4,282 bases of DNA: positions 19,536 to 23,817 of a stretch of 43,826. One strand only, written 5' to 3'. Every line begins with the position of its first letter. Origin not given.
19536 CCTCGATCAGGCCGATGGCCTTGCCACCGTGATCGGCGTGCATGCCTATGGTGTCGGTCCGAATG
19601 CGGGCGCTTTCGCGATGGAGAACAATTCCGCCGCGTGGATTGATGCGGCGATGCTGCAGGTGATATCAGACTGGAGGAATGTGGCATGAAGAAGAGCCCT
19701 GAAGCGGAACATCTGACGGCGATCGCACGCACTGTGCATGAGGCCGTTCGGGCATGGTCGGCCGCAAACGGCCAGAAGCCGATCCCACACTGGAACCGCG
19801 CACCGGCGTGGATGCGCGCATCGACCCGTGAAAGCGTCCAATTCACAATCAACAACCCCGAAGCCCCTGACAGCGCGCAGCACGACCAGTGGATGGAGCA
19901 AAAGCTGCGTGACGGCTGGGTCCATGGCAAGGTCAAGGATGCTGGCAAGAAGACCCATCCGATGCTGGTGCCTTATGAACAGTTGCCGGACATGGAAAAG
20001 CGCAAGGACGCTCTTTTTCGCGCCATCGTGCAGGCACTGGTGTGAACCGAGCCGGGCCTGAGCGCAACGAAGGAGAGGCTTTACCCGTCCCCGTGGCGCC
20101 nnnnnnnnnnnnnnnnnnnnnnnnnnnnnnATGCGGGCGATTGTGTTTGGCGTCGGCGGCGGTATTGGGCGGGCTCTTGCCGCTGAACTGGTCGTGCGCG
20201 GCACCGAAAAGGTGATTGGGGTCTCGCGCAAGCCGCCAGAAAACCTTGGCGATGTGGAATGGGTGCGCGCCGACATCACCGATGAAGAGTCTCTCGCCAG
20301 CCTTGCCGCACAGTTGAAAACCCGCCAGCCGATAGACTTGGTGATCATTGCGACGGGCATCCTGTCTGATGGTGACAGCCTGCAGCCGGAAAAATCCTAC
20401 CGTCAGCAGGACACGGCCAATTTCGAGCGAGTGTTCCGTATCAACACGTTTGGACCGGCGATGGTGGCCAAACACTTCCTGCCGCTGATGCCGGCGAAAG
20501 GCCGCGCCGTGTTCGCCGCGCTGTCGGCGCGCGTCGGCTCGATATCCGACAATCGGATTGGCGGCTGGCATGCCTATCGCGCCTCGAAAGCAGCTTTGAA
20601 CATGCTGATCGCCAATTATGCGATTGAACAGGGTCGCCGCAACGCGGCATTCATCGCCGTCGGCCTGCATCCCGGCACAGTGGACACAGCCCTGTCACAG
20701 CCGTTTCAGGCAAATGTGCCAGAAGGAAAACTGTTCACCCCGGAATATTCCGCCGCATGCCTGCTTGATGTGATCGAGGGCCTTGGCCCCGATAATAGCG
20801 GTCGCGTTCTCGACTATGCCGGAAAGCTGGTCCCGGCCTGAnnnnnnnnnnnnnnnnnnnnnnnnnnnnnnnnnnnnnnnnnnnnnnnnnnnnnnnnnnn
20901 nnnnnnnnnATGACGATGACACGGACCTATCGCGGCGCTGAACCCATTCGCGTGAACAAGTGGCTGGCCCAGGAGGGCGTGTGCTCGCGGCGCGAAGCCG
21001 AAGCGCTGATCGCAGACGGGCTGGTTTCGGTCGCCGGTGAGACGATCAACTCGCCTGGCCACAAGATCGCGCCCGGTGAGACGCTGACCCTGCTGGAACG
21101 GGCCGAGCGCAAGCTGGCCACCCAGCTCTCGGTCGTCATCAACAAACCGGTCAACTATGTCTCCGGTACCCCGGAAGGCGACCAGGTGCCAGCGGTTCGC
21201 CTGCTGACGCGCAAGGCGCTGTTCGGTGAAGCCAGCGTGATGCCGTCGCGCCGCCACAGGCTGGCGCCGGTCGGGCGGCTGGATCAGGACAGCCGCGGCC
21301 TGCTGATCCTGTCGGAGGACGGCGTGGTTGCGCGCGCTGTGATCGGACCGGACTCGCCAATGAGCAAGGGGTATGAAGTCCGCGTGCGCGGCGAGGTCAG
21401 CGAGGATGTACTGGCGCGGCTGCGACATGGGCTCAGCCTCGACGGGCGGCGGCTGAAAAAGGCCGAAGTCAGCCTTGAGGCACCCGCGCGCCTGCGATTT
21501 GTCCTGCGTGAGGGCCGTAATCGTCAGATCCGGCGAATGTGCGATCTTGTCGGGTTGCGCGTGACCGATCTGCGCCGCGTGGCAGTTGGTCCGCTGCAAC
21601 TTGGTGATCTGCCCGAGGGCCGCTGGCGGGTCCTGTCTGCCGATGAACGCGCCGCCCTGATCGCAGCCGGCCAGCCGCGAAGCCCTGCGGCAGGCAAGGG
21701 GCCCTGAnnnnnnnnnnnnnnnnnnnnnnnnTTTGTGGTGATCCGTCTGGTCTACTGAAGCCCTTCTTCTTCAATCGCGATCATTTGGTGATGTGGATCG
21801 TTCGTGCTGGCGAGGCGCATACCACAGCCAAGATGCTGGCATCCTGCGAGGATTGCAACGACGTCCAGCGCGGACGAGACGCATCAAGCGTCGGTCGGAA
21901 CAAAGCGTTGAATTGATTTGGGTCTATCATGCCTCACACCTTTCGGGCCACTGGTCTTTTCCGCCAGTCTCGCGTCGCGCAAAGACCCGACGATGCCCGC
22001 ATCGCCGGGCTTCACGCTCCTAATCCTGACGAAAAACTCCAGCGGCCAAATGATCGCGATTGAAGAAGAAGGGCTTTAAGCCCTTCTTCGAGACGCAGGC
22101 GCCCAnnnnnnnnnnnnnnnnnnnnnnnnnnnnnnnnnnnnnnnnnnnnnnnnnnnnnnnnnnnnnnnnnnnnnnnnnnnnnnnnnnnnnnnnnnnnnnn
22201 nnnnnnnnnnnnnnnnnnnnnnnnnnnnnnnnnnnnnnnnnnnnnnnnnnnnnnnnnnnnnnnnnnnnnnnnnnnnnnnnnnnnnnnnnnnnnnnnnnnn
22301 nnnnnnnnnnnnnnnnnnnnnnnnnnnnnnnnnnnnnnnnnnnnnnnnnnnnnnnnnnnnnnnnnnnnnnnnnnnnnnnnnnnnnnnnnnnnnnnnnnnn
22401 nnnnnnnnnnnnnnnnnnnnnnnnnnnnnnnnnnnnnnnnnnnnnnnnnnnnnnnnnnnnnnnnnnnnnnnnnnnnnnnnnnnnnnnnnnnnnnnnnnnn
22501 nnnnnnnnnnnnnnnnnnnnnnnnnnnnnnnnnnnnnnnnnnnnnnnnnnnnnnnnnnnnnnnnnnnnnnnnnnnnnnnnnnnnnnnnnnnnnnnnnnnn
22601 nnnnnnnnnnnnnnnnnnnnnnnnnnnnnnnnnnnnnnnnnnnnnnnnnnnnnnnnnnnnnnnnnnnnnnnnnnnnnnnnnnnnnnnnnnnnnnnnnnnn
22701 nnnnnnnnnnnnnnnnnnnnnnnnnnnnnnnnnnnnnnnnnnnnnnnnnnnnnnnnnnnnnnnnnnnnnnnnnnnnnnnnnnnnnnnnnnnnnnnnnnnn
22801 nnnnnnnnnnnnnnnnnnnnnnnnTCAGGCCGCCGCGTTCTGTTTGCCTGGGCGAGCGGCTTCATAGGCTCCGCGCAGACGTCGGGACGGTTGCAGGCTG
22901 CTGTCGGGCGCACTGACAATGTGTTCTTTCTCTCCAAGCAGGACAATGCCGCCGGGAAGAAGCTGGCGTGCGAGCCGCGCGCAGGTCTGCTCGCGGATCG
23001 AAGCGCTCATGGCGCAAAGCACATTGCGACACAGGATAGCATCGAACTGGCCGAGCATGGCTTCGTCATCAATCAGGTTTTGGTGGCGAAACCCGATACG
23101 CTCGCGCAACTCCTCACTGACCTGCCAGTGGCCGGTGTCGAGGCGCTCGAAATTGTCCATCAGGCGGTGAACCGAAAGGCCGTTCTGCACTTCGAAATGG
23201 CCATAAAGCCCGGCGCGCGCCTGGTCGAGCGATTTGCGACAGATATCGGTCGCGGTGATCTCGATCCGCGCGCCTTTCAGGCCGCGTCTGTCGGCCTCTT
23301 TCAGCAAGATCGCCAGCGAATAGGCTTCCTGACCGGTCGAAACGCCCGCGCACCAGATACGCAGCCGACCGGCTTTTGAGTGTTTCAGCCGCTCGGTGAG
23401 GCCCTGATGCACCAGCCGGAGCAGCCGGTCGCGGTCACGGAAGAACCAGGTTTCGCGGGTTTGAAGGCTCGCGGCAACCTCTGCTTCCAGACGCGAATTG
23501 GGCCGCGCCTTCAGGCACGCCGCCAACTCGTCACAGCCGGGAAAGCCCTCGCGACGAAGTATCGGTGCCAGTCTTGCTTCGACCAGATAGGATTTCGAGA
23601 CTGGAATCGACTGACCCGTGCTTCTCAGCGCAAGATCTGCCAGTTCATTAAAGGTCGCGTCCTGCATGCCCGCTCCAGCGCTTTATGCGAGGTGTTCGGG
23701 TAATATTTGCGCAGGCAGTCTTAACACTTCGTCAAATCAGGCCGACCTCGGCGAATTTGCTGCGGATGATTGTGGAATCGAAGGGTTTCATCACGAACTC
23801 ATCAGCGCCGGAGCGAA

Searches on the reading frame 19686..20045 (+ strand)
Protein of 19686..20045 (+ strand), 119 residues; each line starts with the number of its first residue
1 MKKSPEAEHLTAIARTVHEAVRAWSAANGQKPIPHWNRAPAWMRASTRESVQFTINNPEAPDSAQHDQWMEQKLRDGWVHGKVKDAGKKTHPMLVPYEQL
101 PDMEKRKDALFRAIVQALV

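Call 3: search_protein_families(library=pfam, proteins=[window:19686-20045:+], max_evalue=0.01)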
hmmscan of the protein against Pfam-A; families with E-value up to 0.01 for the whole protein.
window:19686-20045:+ (119 aa): 1 family
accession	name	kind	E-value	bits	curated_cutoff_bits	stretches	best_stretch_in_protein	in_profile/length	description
PF02026.21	RyR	-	1.4e-11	44.9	27.4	1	65-108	28-71/91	RyR domain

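Call 4: search_protein_families(library=padloc, proteins=[window:19686-20045:+], max_evalue=0.01)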
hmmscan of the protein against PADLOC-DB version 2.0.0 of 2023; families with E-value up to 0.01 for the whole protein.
window:19686-20045:+ (119 aa): 0 families

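Call 8: search_protein_families(library=ncbifam, proteins=[window:19686-20045:+], max_evalue=0.01)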
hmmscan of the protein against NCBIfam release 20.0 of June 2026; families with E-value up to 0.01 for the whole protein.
window:19686-20045:+ (119 aa): 0 families

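Call 78: search_solved_structures(query=window:19686-20042:+, max_evalue=1, show_alignments=5)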
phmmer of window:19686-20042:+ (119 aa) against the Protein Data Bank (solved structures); distinct sequences matched with E-value up to 1: 61 (the best 60 are shown).
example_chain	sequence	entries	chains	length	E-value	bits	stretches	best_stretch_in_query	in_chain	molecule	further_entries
5l1d_A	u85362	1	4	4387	1.2e-20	76.9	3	66-106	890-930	Ryanodine Receptor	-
5go9_A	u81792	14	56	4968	1.3e-20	76.8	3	66-106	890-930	RyR2 | Ryanodine receptor 2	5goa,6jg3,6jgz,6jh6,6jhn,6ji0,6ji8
8uxc_A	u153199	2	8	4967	1.5e-20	76.6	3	66-106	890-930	Ryanodine receptor 2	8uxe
7u9x_A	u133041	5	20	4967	1.5e-20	76.6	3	66-106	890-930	Ryanodine receptor 2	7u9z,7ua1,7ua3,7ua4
7u9q_A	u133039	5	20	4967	1.5e-20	76.6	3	66-106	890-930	Ryanodine receptor 2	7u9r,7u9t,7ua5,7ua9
8uxf_A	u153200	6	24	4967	1.5e-20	76.6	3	66-106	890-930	Ryanodine receptor 2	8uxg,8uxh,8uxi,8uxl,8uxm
8uq2_A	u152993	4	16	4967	1.5e-20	76.6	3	66-106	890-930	Ryanodine receptor 2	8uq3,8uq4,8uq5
8dtz_A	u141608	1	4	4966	2.9e-20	75.7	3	64-106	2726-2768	Ryanodine receptor 2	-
6wou_A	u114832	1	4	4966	2.9e-20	75.7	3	64-106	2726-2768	Ryanodine receptor 2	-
6wov_A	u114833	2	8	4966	2.9e-20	75.7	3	64-106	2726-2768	Ryanodine receptor 2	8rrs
8dty_A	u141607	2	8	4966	2.9e-20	75.7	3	64-106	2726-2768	Ryanodine receptor 2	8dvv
7vml_A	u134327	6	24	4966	8.2e-20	74.2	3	64-106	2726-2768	Ryanodine receptor 2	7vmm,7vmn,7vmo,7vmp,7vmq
7vmr_A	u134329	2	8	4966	8.2e-20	74.2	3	64-106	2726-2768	Ryanodine receptor 2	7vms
6uhi_A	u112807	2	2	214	1.6e-18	70.1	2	64-108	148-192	Ryanodine receptor 1 chimera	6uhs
6x32_B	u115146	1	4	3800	1.7e-18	70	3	66-106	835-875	Ryanodine Receptor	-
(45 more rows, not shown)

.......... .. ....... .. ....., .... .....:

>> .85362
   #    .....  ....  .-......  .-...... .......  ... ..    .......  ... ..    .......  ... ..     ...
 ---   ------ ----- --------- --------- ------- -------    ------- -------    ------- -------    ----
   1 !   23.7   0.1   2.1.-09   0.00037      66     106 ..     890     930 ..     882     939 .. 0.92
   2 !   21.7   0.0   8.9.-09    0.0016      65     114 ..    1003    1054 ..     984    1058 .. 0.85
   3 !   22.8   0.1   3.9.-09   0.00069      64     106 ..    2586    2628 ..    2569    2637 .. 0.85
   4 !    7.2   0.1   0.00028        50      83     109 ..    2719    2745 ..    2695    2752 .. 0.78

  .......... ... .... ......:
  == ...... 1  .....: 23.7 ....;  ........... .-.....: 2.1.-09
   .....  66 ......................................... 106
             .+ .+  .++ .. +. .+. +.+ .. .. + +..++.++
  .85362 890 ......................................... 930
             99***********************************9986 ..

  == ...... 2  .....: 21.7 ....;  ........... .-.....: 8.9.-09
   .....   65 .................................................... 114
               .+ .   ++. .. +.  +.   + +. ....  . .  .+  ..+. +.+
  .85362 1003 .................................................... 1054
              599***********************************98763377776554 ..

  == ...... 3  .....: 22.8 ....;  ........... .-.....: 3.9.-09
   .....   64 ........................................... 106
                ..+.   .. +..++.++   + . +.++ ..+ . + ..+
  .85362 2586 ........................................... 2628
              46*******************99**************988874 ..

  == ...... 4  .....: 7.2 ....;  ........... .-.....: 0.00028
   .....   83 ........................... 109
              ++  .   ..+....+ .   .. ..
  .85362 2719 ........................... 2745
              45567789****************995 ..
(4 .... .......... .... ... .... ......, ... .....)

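Call 98: search_protein_families(library=phrogs, proteins=[window:19686-20045:+], max_evalue=0.001)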
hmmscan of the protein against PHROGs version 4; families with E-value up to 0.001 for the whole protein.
window:19686-20045:+ (119 aa): 5 families
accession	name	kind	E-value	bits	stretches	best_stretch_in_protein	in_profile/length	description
phrog_5154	-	unknown function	4.1e-38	132.6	1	7-118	146-257/454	-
phrog_11782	-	unknown function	5.8e-28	99.2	1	13-118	6-111/290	-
phrog_18865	-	unknown function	4.5e-22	79.9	1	11-117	75-180/183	-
phrog_4435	-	unknown function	1.3e-05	26.1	1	8-116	185-249/252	-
phrog_37696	-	unknown function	1.8e-05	25.6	1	46-118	71-143/144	-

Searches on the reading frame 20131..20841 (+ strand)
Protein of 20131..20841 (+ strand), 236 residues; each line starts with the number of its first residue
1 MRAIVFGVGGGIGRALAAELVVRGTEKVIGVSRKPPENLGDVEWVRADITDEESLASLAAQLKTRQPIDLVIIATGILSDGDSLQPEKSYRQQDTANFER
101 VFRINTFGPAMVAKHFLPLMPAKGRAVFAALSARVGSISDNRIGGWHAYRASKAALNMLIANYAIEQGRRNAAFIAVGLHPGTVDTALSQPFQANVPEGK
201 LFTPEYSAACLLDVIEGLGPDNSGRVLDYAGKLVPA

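Call 7: search_protein_families(library=pfam, proteins=[window:20131-20841:+], max_evalue=0.001)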
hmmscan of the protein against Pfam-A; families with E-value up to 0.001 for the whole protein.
window:20131-20841:+ (236 aa): 4 families
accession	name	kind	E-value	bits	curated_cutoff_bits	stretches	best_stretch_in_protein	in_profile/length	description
PF00106.31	adh_short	-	1.2e-21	77.6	26.6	1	3-194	3-192/195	short chain dehydrogenase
PF13561.12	adh_short_C2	-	1.2e-17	64.7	27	1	8-193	2-185/236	Enoyl-(Acyl carrier protein) reductase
PF08659.16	KR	-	2.6e-07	31.2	22.6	1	4-81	4-95/180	KR domain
PF01370.27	Epimerase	-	3.1e-07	30.5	20.9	1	4-97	2-94/240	NAD dependent epimerase/dehydratase family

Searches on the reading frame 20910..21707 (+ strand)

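Call 7: search_protein_families(library=pfam, proteins=[window:20910-21707:+], max_evalue=0.001)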
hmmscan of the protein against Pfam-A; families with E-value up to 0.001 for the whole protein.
window:20910-21707:+ (265 aa): 2 families
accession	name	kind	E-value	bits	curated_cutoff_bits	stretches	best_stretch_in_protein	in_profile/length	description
PF00849.27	PseudoU_synth_2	-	1.6e-12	48.3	26.8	1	75-211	3-150/152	RNA pseudouridylate synthase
PF01479.30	S4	-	4.1e-10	39.7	22.8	1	14-58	2-47/48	S4 domain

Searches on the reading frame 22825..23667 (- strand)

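Call 7: search_protein_families(library=pfam, proteins=[window:22825-23667:-], max_evalue=0.001)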
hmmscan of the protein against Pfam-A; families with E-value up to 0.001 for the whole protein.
window:22825-23667:- (280 aa): 5 families
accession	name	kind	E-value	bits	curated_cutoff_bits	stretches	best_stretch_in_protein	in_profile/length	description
PF01739.24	CheR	-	2e-42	145.3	27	1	72-255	2-184/195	CheR methyltransferase, SAM binding domain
PF03705.20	CheR_N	-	8.3e-06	25.9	27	1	6-56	3-53/53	CheR methyltransferase, all-alpha domain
PF08242.18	Methyltransf_12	-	0.00019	22.5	30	0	189-241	49-97/98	Methyltransferase domain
PF13649.12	Methyltransf_25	-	0.00021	22.3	27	0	190-240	47-97/97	Methyltransferase domain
PF08241.18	Methyltransf_11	-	0.00076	20.5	21.2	0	206-243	59-94/95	Methyltransferase domain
